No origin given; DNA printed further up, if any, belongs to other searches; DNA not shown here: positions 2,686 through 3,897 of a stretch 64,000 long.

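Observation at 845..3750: Two adjacent catalytically-decayed signalling-type proteins: a pseudokinase-TPR and a P-loop-less YchF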

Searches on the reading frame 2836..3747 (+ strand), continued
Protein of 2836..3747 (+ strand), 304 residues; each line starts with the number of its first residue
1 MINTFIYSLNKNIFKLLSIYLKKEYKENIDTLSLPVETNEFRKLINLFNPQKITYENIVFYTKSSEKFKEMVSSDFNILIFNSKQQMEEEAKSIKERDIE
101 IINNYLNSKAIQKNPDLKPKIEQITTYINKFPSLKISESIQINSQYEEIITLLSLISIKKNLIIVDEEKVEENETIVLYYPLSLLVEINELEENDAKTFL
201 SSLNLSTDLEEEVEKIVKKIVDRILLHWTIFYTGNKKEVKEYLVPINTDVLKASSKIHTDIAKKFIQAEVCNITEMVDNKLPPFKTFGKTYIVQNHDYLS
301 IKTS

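Call 30: fold_search(model_id=the predicted structure, library=pdb)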
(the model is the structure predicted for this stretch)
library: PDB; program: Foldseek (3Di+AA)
matches with E <= 10: 664; with E <= 0.001: 19
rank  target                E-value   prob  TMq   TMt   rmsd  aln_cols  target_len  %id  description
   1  5ee9_B                1.5e-17  1.00  0.68  0.58   6.8       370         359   14  Complex structure of OSYCHF1 with GMP-PNP (released 2016-02-24)
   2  5ee1                  2.1e-17  1.00  0.64  0.55   6.8       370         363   15  Crystal structure of OsYchF1 at pH 7.85 (released 2016-02-24)
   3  5ee3_A                2.6e-17  1.00  0.68  0.59   6.7       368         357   15  COMPLEX STRUCTURE OF OSYCHF1 WITH AMP-PNP (released 2016-02-24)
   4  5ee9_A                3.9e-17  1.00  0.66  0.57   6.9       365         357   16  Complex structure of OSYCHF1 with GMP-PNP (released 2016-02-24)
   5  7y9i                  3.9e-17  1.00  0.64  0.55   7.2       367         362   14  Complex structure of AtYchF1 with ppGpp (released 2023-07-12)
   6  5ee0                  2.0e-16  1.00  0.66  0.56   7.2       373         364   14  Crystal structure of OsYchF1 at pH 6.5 (released 2016-02-24)
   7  5ee3_B                2.2e-16  1.00  0.66  0.56   7.1       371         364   15  COMPLEX STRUCTURE OF OSYCHF1 WITH AMP-PNP (released 2016-02-24)
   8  2ohf                  9.4e-16  1.00  0.63  0.60   6.2       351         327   15  Crystal structure of human OLA1 in complex with AMPPCP (released 2007-04-24)
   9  2dby                  2.3e-15  1.00  0.60  0.53   7.6       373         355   14  Crystal structure of the GTP-binding protein YchF in complexed with GDP (released 2006-06-16)
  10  1jal_A                6.7e-15  1.00  0.61  0.54   7.1       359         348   17  YCHF PROTEIN (HI0393) (released 2003-03-25)
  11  2dwq_A                8.9e-15  1.00  0.68  0.60   6.2       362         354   14  Thermus thermophilus YchF GTP-binding protein (released 2007-02-16)
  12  1jal_B                1.0e-14  1.00  0.63  0.58   6.8       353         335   15  YCHF PROTEIN (HI0393) (released 2003-03-25)
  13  8kie_y                1.4e-14  1.00  0.68  0.59   6.3       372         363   16  Structure of YchF with 50S ribosomal subunit (local map) (released 2024-08-28)
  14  1ni3                  3.5e-14  1.00  0.65  0.54   6.6       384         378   14  Structure of the Schizosaccharomyces pombe YchF GTPase (released 2003-01-07)
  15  2dwq_B                4.4e-14  1.00  0.68  0.62   5.8       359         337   15  Thermus thermophilus YchF GTP-binding protein (released 2007-02-16)
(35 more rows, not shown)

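Call 31: search_protein_representatives(alignment_id=A1)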
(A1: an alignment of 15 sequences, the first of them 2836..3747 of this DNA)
Query: 15 sequences, 303 profile positions. Proteins with E-value up to 0.001 (for the whole library): 1838; up to 1e-10: 141; up to 1e-30: 3. The best 150 are listed.
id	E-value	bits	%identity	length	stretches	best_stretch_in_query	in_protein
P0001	2.7e-140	483.4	-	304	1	1-303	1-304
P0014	3.4e-124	430.6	-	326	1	1-303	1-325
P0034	2.1e-48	181.7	-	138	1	1-137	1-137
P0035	2.8e-19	86.0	-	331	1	34-301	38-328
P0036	2.0e-18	83.3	-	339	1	34-301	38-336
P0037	2.0e-18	83.2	-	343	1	36-301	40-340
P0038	2.3e-18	83.0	-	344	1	63-302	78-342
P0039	2.8e-18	82.8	-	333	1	25-301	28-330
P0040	2.8e-18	82.8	-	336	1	96-301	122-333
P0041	1.3e-17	80.5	-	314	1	38-302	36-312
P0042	1.5e-17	80.4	-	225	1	93-301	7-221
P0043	3.7e-17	79.1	-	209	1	141-302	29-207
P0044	4.8e-17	78.7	-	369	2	83-301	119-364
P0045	6.2e-17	78.3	-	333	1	37-301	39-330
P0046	1.2e-16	77.4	-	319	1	1-301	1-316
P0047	1.7e-16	76.9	-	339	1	80-301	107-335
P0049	3.6e-16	75.8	-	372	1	85-299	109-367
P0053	4.8e-16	75.4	-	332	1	30-301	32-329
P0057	1.6e-15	73.7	-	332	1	11-301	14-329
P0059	2.8e-15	72.9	-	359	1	35-302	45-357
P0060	4.2e-15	72.3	-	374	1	147-302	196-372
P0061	5.6e-15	71.9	-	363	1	84-302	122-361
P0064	8.3e-15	71.4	-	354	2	116-301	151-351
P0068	1.6e-14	70.4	-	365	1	86-300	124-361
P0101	7.5e-13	64.9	-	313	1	27-301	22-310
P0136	1.7e-11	60.5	-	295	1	126-301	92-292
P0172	1.0e-10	57.9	-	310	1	89-301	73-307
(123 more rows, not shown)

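Call 33: list_cluster_members(proteins=[P0035, P0036, P0037, P0039, P0041, P0045, P0046, P0053, P0057, P0101])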
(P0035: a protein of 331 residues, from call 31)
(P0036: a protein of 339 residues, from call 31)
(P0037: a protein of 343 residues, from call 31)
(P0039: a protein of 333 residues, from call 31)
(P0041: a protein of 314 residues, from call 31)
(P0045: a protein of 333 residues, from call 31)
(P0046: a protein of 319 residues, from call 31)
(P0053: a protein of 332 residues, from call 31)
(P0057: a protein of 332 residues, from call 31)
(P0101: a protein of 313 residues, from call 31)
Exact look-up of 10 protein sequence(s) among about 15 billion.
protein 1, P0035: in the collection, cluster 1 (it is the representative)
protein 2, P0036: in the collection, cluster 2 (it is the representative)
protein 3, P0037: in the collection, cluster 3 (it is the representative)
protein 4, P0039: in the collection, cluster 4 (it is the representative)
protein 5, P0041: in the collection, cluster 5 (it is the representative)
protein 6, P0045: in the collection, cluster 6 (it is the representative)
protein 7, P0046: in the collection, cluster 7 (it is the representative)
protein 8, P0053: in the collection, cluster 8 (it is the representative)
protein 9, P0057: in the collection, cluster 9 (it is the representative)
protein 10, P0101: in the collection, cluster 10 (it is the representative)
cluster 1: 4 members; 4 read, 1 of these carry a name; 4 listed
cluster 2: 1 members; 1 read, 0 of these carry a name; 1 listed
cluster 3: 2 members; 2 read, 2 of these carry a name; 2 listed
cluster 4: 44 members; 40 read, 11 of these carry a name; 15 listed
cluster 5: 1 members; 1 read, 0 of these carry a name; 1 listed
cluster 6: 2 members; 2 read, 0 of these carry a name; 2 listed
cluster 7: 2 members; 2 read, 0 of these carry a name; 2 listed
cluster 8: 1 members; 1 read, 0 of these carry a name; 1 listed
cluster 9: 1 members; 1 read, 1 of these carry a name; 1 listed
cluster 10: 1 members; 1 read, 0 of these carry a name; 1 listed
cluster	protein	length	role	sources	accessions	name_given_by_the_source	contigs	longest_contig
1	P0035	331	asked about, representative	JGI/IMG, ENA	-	-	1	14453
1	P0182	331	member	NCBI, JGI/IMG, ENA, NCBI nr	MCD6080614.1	MAG: DUF933 domain-containing protein [Candidatus Omnitrophica bacterium] | DUF933 domain-containing protein [Candidatus Omnitrophota bacterium]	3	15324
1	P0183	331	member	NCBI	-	-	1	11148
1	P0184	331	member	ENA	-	-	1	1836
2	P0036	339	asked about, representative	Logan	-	-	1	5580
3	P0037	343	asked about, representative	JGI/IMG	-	ribosome-binding ATPase YchF (GTP1/OBG family)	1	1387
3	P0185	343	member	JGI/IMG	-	hypothetical protein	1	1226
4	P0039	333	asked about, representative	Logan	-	-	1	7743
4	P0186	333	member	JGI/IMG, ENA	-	hypothetical protein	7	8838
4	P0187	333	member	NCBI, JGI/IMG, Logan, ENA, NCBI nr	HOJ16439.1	MAG TPA: DUF933 domain-containing protein [Caldisericia bacterium] | DUF933 domain-containing protein [Caldisericia bacterium]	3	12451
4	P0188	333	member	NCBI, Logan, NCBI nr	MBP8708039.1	MAG: DUF933 domain-containing protein [Caldisericia bacterium] | DUF933 domain-containing protein [Caldisericia bacterium]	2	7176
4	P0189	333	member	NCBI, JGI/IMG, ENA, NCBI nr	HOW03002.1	MAG TPA: DUF933 domain-containing protein [Caldisericia bacterium] | DUF933 domain-containing protein [Caldisericia bacterium]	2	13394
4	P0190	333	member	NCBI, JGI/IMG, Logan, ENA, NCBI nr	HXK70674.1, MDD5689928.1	MAG: DUF933 domain-containing protein [Caldisericia bacterium] | DUF933 domain-containing protein [Caldisericia bacterium]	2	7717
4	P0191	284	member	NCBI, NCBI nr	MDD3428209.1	MAG: DUF933 domain-containing protein, partial [Caldisericia bacterium] | DUF933 domain-containing protein [Caldisericia bacterium]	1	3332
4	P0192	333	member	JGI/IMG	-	ribosome-binding ATPase YchF (GTP1/OBG family)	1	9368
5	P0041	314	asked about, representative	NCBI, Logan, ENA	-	-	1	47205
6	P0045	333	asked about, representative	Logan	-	-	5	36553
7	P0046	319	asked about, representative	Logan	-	-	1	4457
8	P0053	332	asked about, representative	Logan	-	-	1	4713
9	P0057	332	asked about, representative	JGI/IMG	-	ribosome-binding ATPase YchF (GTP1/OBG family)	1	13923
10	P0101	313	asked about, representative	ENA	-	-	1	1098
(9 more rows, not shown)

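Call 34: search_protein_families(library=pfam, proteins=[P0035, P0037, P0039, P0041, P0045, P0046, P0053, P0057, P0101, P0013], max_evalue=0.01)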
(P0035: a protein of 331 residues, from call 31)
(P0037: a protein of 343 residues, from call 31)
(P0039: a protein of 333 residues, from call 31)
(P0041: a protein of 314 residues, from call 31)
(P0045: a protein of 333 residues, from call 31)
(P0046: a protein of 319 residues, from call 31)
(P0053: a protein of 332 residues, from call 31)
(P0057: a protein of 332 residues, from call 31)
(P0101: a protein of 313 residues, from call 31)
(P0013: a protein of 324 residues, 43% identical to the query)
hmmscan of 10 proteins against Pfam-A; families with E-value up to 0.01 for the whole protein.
P0035 (331 aa): 2 families
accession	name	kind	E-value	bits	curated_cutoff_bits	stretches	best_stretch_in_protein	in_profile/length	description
PF06071.19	YchF-GTPase_C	-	8.3e-30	103.2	27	1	247-329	2-83/84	Protein of unknown function (DUF933)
PF00005.33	ABC_tran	-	0.00099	20.2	25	1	3-26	14-37/137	ABC transporter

P0037 (343 aa): 5 families
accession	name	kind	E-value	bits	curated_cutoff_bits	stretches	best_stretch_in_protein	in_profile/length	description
PF06071.19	YchF-GTPase_C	-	3.4e-29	101.2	27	1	260-342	2-84/84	Protein of unknown function (DUF933)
PF01926.29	MMR_HSR1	-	1e-06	29.2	21.9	1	3-110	2-99/113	50S ribosome-binding GTPase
PF02824.27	TGS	-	1.7e-06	28.4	22.2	1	261-323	2-42/60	TGS domain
PF00350.29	Dynamin_N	-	2.5e-05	24.8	27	0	49-97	90-138/168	Dynamin family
PF00005.33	ABC_tran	-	0.00034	21.7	25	1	3-102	14-80/137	ABC transporter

P0039 (333 aa): 2 families
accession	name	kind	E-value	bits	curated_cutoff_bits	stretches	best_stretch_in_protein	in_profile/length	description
PF06071.19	YchF-GTPase_C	-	1.5e-36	124.8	27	1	248-331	1-83/84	Protein of unknown function (DUF933)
PF02824.27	TGS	-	1.4e-06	28.7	22.2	1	263-329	12-58/60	TGS domain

P0041 (314 aa): 2 families
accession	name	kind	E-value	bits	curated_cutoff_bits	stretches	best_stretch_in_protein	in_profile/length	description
PF06071.19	YchF-GTPase_C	-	1.2e-18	67.4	27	1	232-311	3-82/84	Protein of unknown function (DUF933)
PF02824.27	TGS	-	1.4e-07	31.9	22.2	1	231-311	1-59/60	TGS domain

P0045 (333 aa): 1 family
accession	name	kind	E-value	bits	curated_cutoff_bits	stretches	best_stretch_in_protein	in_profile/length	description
PF06071.19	YchF-GTPase_C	-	1.3e-35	121.8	27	1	248-332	1-84/84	Protein of unknown function (DUF933)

P0046 (319 aa): 2 families
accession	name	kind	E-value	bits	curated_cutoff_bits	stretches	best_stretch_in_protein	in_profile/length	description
PF06071.19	YchF-GTPase_C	-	4.8e-29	100.8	27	1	235-317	1-83/84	Protein of unknown function (DUF933)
PF00005.33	ABC_tran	-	1.6e-05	26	25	1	4-116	14-93/137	ABC transporter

P0053 (332 aa): 8 families
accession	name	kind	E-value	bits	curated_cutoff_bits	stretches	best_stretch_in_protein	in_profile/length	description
PF06071.19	YchF-GTPase_C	-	1.9e-35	121.2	27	1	248-331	1-84/84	Protein of unknown function (DUF933)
PF00005.33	ABC_tran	-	7.6e-05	23.8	25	1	2-45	13-51/137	ABC transporter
PF01926.29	MMR_HSR1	-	0.00016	22.2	21.9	1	2-88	1-85/113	50S ribosome-binding GTPase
PF02421.24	FeoB_N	-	0.0028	17.7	27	0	2-28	2-28/156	Ferrous iron transport protein B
PF13476.12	AAA_23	-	0.0054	17.8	27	1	4-205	23-155/201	AAA domain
PF02824.27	TGS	-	0.0062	17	22.2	0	270-328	19-58/60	TGS domain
PF00350.29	Dynamin_N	-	0.0064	17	27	0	3-31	1-29/168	Dynamin family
PF13555.12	AAA_29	-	0.0083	16.3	27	0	3-21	25-43/61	P-loop containing region of AAA domain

P0057 (332 aa): 2 families
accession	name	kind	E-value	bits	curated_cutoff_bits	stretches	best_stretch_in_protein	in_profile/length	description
PF06071.19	YchF-GTPase_C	-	4.4e-35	120.1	27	1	248-331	1-84/84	Protein of unknown function (DUF933)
PF01926.29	MMR_HSR1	-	0.0055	17.2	21.9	0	3-111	2-100/113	50S ribosome-binding GTPase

P0101 (313 aa): 2 families
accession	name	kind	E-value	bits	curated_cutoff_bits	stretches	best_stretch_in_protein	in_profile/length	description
PF06071.19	YchF-GTPase_C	-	1.1e-23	83.5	27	1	229-311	1-83/84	Protein of unknown function (DUF933)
PF02824.27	TGS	-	4e-05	24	22.2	1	245-278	13-42/60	TGS domain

P0013 (324 aa): 2 families
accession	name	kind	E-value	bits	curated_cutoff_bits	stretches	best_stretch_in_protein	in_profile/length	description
PF06071.19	YchF-GTPase_C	-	2.4e-12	47.2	27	1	249-323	3-84/84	Protein of unknown function (DUF933)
PF02824.27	TGS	-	3.9e-07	30.4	22.2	1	257-322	12-60/60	TGS domain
